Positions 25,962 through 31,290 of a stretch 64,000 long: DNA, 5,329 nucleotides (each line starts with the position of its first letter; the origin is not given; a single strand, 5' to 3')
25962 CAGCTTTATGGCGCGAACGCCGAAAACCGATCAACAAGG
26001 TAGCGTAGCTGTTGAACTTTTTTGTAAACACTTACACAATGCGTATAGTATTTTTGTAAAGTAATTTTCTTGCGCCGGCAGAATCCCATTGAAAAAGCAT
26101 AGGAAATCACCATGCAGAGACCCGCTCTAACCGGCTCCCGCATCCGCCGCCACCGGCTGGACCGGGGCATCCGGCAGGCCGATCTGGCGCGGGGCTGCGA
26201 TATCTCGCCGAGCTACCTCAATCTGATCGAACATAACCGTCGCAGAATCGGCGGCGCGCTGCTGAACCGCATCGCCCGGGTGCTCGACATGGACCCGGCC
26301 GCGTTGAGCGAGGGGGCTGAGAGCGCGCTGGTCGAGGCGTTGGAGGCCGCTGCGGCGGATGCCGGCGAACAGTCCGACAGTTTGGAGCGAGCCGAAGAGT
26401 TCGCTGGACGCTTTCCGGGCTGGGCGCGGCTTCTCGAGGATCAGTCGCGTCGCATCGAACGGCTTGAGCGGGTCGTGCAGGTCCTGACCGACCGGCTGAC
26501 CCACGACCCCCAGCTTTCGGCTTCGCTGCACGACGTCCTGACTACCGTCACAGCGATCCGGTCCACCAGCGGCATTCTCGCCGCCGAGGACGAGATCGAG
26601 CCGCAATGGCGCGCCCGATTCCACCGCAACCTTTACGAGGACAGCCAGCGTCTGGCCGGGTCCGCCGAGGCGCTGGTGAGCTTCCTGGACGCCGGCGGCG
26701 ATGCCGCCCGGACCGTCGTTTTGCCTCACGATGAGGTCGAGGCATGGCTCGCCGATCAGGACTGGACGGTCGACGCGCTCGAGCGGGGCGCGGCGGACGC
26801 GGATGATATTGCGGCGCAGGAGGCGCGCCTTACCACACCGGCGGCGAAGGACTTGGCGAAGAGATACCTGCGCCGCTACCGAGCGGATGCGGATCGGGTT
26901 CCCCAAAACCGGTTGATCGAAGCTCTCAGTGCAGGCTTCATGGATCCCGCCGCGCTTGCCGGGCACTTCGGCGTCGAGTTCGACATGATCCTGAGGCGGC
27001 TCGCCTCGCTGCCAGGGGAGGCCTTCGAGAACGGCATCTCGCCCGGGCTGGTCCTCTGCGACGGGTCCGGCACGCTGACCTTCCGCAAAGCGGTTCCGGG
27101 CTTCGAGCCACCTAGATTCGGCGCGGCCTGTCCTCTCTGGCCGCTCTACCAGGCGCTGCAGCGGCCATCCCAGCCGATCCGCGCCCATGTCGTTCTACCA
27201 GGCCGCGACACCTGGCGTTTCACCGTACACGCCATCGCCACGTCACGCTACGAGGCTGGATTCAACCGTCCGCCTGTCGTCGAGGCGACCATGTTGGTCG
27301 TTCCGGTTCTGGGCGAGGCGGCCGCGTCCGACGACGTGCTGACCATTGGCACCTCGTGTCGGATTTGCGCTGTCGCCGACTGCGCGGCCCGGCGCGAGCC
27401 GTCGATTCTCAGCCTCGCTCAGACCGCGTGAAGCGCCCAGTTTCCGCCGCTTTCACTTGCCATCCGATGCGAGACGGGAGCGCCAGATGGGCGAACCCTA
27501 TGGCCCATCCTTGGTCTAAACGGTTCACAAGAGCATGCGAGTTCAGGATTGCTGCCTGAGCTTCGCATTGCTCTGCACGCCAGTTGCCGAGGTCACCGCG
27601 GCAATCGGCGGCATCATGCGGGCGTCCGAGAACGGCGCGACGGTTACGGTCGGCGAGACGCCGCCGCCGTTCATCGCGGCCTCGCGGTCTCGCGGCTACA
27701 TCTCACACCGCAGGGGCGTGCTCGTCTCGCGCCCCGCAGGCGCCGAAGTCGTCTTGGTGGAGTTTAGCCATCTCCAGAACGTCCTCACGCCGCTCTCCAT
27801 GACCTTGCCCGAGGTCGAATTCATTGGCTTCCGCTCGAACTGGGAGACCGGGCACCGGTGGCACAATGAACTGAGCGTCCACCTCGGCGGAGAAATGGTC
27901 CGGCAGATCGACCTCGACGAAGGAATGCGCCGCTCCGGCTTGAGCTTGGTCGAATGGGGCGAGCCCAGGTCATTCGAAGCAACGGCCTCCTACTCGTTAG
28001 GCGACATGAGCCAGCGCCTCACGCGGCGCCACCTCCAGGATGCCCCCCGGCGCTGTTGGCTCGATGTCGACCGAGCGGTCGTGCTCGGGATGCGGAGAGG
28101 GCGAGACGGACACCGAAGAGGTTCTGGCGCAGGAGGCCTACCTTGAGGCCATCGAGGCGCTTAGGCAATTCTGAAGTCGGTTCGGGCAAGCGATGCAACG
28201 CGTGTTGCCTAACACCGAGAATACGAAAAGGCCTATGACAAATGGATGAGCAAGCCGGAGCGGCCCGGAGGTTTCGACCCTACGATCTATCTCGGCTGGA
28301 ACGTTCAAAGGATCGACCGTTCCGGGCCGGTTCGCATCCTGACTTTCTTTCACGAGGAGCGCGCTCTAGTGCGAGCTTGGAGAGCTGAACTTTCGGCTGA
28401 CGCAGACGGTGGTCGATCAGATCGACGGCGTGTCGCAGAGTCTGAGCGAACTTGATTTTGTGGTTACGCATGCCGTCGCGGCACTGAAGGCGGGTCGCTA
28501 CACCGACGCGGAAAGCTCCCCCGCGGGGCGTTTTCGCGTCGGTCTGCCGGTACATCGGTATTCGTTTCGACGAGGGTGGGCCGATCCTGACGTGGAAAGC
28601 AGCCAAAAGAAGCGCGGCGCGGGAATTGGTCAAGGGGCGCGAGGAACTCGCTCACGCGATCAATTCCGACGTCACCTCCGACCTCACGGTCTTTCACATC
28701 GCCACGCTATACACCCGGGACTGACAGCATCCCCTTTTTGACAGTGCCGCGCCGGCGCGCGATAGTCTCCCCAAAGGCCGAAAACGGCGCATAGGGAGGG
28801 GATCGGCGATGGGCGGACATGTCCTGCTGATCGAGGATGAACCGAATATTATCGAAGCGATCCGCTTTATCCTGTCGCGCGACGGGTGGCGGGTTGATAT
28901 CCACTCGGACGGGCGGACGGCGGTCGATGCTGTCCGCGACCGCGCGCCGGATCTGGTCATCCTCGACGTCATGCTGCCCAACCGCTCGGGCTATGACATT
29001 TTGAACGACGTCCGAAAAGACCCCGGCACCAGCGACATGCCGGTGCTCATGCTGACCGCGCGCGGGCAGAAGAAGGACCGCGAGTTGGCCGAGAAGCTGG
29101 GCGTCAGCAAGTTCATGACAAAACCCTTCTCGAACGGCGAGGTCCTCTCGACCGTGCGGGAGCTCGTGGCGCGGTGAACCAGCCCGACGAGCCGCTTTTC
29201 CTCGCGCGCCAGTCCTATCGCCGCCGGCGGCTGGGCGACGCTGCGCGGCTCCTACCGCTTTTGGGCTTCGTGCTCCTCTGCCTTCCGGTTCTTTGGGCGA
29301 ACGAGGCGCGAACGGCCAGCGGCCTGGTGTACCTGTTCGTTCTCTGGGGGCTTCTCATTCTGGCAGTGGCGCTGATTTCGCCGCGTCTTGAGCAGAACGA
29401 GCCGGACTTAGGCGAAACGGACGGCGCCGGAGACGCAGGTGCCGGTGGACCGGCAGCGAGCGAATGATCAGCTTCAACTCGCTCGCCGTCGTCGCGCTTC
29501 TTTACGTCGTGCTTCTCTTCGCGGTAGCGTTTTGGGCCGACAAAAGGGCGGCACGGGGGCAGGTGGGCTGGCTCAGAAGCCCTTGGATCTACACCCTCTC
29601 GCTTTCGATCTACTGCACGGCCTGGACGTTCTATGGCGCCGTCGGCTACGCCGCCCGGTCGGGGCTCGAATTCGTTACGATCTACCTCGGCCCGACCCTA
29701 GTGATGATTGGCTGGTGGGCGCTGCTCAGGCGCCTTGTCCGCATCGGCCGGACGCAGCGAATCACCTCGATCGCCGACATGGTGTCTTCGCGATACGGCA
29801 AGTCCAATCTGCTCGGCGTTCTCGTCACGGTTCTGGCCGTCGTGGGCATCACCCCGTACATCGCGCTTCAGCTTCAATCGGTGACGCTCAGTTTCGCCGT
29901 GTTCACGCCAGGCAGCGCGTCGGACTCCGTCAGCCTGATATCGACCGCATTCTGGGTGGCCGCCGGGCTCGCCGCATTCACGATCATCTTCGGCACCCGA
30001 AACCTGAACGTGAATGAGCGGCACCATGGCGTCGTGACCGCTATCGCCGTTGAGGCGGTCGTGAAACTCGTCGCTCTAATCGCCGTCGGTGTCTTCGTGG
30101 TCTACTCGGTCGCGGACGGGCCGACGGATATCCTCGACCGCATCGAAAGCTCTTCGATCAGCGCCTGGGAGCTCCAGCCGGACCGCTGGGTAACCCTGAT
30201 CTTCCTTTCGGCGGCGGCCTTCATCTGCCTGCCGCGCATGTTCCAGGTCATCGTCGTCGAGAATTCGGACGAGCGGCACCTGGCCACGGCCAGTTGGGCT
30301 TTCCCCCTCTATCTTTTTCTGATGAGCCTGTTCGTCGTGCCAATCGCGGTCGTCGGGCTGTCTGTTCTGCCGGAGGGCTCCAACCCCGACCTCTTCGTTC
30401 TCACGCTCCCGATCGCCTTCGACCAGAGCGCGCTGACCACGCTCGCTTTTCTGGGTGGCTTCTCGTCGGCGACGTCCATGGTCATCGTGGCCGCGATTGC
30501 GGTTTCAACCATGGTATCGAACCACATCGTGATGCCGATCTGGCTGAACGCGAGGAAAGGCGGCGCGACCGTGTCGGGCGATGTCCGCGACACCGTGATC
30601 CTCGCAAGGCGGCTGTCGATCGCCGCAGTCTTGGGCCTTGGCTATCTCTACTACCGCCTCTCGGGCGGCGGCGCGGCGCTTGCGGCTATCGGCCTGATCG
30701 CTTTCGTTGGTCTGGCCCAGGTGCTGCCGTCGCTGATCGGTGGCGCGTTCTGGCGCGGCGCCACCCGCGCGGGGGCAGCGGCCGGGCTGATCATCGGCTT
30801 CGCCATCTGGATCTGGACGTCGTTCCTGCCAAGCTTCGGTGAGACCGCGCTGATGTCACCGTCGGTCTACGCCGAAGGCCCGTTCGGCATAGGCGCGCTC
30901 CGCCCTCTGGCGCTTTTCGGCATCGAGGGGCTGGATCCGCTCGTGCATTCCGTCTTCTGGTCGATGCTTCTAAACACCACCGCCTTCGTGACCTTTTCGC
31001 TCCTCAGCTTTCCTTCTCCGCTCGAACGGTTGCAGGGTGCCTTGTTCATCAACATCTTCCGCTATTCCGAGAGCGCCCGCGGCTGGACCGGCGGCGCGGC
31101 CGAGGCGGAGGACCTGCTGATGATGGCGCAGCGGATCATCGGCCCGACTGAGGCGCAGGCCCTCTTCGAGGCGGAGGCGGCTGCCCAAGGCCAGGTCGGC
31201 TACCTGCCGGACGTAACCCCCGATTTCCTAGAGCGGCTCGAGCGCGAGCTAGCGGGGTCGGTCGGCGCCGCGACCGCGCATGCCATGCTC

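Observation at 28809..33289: CheY-like receiver + 2-TM protein + symporter-fused histidine kinase followed by an orphan FliM/FliN-like gene: candidate uncharacterised signalling module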

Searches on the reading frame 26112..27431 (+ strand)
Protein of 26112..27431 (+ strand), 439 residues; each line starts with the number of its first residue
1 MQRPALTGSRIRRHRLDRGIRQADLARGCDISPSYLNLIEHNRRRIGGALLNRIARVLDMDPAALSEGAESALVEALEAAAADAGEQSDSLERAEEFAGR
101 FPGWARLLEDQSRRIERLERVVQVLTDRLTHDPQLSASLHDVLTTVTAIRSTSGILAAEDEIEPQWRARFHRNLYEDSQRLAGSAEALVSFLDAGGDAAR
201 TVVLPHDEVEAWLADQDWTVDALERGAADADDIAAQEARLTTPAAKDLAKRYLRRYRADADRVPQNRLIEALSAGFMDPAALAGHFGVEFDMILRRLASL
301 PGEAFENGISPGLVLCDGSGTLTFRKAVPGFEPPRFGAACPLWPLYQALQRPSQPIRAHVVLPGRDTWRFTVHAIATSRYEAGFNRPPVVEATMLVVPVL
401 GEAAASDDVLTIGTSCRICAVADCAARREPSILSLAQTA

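Call 3: search_protein_families(library=pfam, proteins=[window:26112-27431:+], max_evalue=1)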
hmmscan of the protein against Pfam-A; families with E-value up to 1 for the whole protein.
window:26112-27431:+ (439 aa): 8 families
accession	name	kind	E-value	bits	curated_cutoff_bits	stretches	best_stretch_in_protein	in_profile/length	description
PF09856.14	ScfRs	-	7.1e-12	45.9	24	1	308-432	9-141/157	Short-chain fatty acyl coenzyme A regulator, C-terminal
PF01381.28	HTH_3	-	1.9e-09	37.8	23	1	11-63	1-53/55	Helix-turn-helix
PF13560.12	HTH_31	-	2.7e-08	34.5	27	1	8-65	3-61/64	Helix-turn-helix domain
PF13443.12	HTH_26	-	1.2e-06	29.1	22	1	11-63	2-55/63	Cro/C1-type HTH DNA-binding domain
PF12844.13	HTH_19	-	0.0011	19.2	30.2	1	8-65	1-58/64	Helix-turn-helix domain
PF13413.12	HTH_25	-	0.0051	17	24.6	1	11-64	2-61/62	Helix-turn-helix domain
PF12848.13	ABC_tran_Xtn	-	0.091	13.3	25.9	1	75-124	24-73/85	ABC transporter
PF08674.15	AChE_tetra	-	0.19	11.9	25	1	160-172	1-13/35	Acetylcholinesterase tetramerisation domain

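Call 4: search_protein_families(library=ncbifam, proteins=[window:26112-27431:+], max_evalue=1)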
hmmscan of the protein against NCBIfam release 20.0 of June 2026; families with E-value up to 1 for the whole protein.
window:26112-27431:+ (439 aa): 6 families
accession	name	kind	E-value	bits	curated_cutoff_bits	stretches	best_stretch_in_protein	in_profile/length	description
NF038139.1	Reg_Aceta_RamB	equivalog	5.8e-33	114.2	700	2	7-136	3-134/465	acetate metabolism transcriptional regulator RamB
NF006015.0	PRK08154.1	subfamily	2.9e-06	26.7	204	1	8-105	32-129/314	anaerobic benzoate catabolism transcriptional regulator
TIGR03070.1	couple_hipB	subfamily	0.00042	20.2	71.65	1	8-59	4-55/58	type II toxin-antitoxin system Y4mF family antitoxin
NF047948.1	male_kill_WMK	equivalog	0.00059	19.4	300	1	7-69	163-225/300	WO male-killing family protein Wmk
TIGR02607.1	antidote_HigA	equivalog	0.0092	15.8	47.7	1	1-63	1-64/81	HigA family addiction module antitoxin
NF041951.1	phage_RstR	subfamily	0.11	12.8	80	0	9-60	5-56/108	RstR family transcriptional repressor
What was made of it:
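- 26112..27431 (+): ScfR/RamB-like transcription regulator (XRE HTH + ScfRs C-terminal domain). PF01381 and PF09856, with a partial NF038139 RamB match (calls 3, 4).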

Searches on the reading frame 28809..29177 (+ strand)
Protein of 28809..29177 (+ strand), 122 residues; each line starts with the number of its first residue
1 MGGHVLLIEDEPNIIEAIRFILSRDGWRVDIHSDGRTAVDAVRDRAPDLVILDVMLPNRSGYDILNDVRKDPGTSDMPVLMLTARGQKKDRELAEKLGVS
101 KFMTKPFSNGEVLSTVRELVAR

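Call 3: search_protein_families(library=pfam, proteins=[window:28809-29177:+], max_evalue=1)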
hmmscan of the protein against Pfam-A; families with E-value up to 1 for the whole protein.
window:28809-29177:+ (122 aa): 3 families
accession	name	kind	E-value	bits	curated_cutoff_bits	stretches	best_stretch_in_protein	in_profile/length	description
PF00072.30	Response_reg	-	1.9e-25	89.6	30.2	1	5-116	1-110/111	Response regulator receiver domain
PF23198.2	PDE8A_N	-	0.053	13.9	29.6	1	10-54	18-62/147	PDE8A-like, N-terminal domain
PF07022.19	Phage_CI_repr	-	0.18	12.6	22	1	83-101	8-26/65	Bacteriophage CI repressor helix-turn-helix domain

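Call 4: search_protein_families(library=ncbifam, proteins=[window:28809-29177:+], max_evalue=1)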
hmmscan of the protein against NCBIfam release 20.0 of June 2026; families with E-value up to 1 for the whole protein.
window:28809-29177:+ (122 aa): 101 families (the best 25 are shown)
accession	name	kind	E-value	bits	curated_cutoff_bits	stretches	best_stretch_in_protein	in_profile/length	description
TIGR02154.1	PhoB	equivalog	8e-29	100.5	296.2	1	2-121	2-121/226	phosphate regulon transcriptional regulator PhoB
NF040534.1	resp_reg_YycF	equivalog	6e-27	94.4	340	1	5-118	3-113/231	response regulator YycF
NF008296.0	PRK11083.1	equivalog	9e-26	90.7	273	1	4-122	5-120/228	two-component system response regulator CreB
NF045944.1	ResRegRpaBCyano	equivalog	1.5e-23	83.4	330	1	6-122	1-114/229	response regulator transcription factor RpaB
NF040689.1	MtrAB_MtrA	equivalog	2e-23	82.9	300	1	5-118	1-111/219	MtrAB system response regulator MtrA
NF041733.1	resp_reg_CseB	equivalog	2.9e-23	82.4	350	1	4-122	2-117/228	two-component system response regulator CseB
TIGR01387.1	cztR_silR_copR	subfamily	1.3e-22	80.6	279.2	1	5-120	1-114/218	heavy metal response regulator transcription factor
NF007546.0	PRK10161.1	equivalog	7.4e-22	78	471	1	3-120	3-120/229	phosphate response regulator transcription factor PhoB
NF041734.1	resp_reg_RppA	equivalog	2.3e-21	76.2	250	1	4-121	2-119/229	two-component system response regulator RppA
NF008199.0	PRK10955.1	equivalog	6.8e-21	75.2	341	1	4-121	3-116/232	envelope stress response regulator transcription factor CpxR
NF041866.1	EpsW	equivalog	1.8e-20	72.9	200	1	5-120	8-125/131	exopolysaccharide biosynthesis response regulator EpsW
NF007982.1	PRK10710.1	equivalog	3.2e-20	72.7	380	1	4-122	9-124/235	envelope stress response regulator BaeR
NF053854.1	RespRegPhoBBctds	equivalog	5.3e-20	71.7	270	1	5-122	1-117/225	two-component system response regulator PhoB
NF033117.2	vanR_ACDEGLN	exception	8e-20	71.4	350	1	5-118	1-111/226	VanR-ABDEGLN family response regulator transcription factor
NF012227.0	AdeR_RR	equivalog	1.5e-19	70.4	340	1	4-121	13-127/239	efflux system response regulator transcription factor AdeR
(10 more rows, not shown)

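Call 81: search_solved_structures(query=window:28809-29177:+, max_evalue=1e-10)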
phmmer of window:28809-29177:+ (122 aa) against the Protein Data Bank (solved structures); distinct sequences matched with E-value up to 1e-10: 75 (the best 60 are shown).
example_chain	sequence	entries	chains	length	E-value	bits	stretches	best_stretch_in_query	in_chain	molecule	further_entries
3f6p_A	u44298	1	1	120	8.9e-24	86.9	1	4-118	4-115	Transcriptional regulatory protein yycF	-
2zwm_A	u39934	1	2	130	1.2e-23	86.5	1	4-118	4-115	Transcriptional regulatory protein yycF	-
1zes_A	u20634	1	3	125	1.8e-21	79.4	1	3-120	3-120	Phosphate regulon transcriptional regulatory protein phoB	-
1b00_A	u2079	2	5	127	1.9e-21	79.4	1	3-120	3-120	PHOSPHATE REGULON TRANSCRIPTIONAL REGULATORY PROTEIN PHOB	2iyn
8fk2_A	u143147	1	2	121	6.6e-21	77.6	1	5-118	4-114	Putative response regulator CovR VicR-like protein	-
9xzo_A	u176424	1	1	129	1.5e-20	76.4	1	4-113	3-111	De novo protein M1X0B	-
6eb7_A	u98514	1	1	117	1.7e-20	76.3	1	5-121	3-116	DNA-binding response regulator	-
1nxo_A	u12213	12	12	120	1.7e-20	76.3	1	5-121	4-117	DNA-binding response regulator | Response regulator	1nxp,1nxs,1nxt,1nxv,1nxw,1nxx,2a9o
4ja2_A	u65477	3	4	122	1.7e-20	76.3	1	3-120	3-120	Response regulator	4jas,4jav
1mvo_A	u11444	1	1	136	2.1e-20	76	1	3-120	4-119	PhoP response regulator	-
2jba_A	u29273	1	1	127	4.9e-20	74.8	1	3-120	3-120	PHOSPHATE REGULON TRANSCRIPTIONAL REGULATORY PROTEIN PHOB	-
2jb9_A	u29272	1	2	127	9.3e-20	73.9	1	3-120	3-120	PHOSPHATE REGULON TRANSCRIPTIONAL REGULATORY PROTEIN PHOB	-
2jba_B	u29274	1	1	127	1.3e-19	73.4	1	3-120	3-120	PHOSPHATE REGULON TRANSCRIPTIONAL REGULATORY PROTEIN PHOB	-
4uhj_A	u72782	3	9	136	1.9e-19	72.9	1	4-121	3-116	TRANSCRIPTIONAL REGULATORY PROTEIN CPXR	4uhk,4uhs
3dge_C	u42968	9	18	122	3e-19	72.2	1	3-120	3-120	Response regulator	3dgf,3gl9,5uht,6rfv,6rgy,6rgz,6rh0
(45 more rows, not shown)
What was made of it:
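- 28809..29177 (+): Single-domain response regulator (receiver only, 122 aa). Asp53 is the phospho-acceptor, with Glu9/Asp10, Thr83 and Lys105. The best solved relatives are YycF and PhoB receivers and RR468 (call 81).
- On CheY-type motor-binding receivers: The best hits are YycF and PhoB receivers at E~1e-21 to 1e-24, while CheY entries score E~1e-13 (call 81).
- Closest known: CheY-FliM and Caulobacter Cle proteins. Different: It is less similar to CheY than to OmpR-type receivers (call 81).
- The receiver is closer to OmpR/PhoB-type receivers than to CheY (calls 4, 81).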

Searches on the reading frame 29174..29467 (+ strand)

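Call 3: search_protein_families(library=pfam, proteins=[window:29174-29467:+], max_evalue=1)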
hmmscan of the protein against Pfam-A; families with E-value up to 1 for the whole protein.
window:29174-29467:+ (97 aa): 3 families
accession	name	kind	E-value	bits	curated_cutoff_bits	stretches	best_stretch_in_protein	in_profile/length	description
PF20315.3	DUF6611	-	0.032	14.7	27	1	16-70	43-99/168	Family of unknown function (DUF6611)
PF06170.17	DUF983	-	0.072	13.9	22.6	1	13-68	16-71/85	Protein of unknown function (DUF983)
PF13567.11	DUF4131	-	0.12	12.5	31.6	1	23-67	6-51/165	Domain of unknown function (DUF4131)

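Call 4: search_protein_families(library=ncbifam, proteins=[window:29174-29467:+], max_evalue=1)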
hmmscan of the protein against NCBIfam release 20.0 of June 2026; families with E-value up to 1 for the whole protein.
window:29174-29467:+ (97 aa): 0 families

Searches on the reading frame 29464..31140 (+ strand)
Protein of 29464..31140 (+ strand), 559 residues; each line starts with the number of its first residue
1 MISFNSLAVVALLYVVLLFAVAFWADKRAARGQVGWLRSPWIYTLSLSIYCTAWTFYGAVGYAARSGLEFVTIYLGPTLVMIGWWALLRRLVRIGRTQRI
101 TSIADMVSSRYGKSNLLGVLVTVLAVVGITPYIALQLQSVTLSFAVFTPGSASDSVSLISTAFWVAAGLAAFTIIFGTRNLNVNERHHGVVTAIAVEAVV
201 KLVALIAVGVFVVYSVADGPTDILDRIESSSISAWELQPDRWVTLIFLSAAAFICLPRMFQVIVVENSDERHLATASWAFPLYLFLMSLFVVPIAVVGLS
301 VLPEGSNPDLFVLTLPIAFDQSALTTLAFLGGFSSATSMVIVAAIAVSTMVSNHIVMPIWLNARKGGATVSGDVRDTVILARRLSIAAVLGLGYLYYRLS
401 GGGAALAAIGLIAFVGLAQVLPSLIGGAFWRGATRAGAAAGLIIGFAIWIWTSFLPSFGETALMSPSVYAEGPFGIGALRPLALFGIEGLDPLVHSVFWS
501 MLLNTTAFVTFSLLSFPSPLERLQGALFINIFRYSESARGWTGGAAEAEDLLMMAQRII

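Call 47: search_solved_structures(query=window:29464-31140:+, max_evalue=10, show_alignments=1)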
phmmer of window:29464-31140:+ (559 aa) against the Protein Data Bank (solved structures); distinct sequences matched with E-value up to 10: 2.
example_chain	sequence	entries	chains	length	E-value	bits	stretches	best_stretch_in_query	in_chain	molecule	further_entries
10ed_A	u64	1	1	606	1.8e-71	244.8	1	4-460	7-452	histidine kinase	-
4bmv_A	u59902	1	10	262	0.092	14.8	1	89-186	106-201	SHORT-CHAIN DEHYDROGENASE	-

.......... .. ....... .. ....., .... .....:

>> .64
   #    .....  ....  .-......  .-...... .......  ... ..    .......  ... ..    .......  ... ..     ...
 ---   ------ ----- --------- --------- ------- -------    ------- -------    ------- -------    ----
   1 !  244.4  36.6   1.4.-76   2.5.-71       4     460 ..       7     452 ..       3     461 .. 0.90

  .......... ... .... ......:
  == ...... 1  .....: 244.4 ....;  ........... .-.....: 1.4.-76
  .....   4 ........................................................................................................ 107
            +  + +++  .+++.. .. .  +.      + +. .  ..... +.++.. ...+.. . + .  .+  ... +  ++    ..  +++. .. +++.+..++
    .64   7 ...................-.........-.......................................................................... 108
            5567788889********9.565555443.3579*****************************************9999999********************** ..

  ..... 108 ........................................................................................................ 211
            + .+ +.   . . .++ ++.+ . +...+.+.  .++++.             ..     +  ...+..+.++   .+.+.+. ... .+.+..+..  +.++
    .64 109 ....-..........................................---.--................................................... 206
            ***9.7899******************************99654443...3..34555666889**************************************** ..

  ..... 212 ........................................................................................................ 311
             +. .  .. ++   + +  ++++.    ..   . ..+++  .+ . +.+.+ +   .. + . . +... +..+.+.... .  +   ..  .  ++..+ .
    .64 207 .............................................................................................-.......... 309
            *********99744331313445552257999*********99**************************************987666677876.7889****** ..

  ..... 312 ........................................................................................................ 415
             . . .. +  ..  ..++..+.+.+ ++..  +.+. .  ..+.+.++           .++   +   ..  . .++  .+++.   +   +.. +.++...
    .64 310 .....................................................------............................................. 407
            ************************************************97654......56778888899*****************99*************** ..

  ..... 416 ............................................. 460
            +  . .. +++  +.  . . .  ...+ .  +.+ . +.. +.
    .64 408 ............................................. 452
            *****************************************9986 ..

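Call 77: search_protein_families(library=pfam, proteins=[window:29464-31050:+], max_evalue=10)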
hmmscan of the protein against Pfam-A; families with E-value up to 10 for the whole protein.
window:29464-31050:+ (529 aa): 1 family
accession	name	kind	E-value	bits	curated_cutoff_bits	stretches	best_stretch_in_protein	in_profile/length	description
PF07153.16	Marek_SORF3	-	0.015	15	25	1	187-275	31-125/290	Marek's disease-like virus SORF3 protein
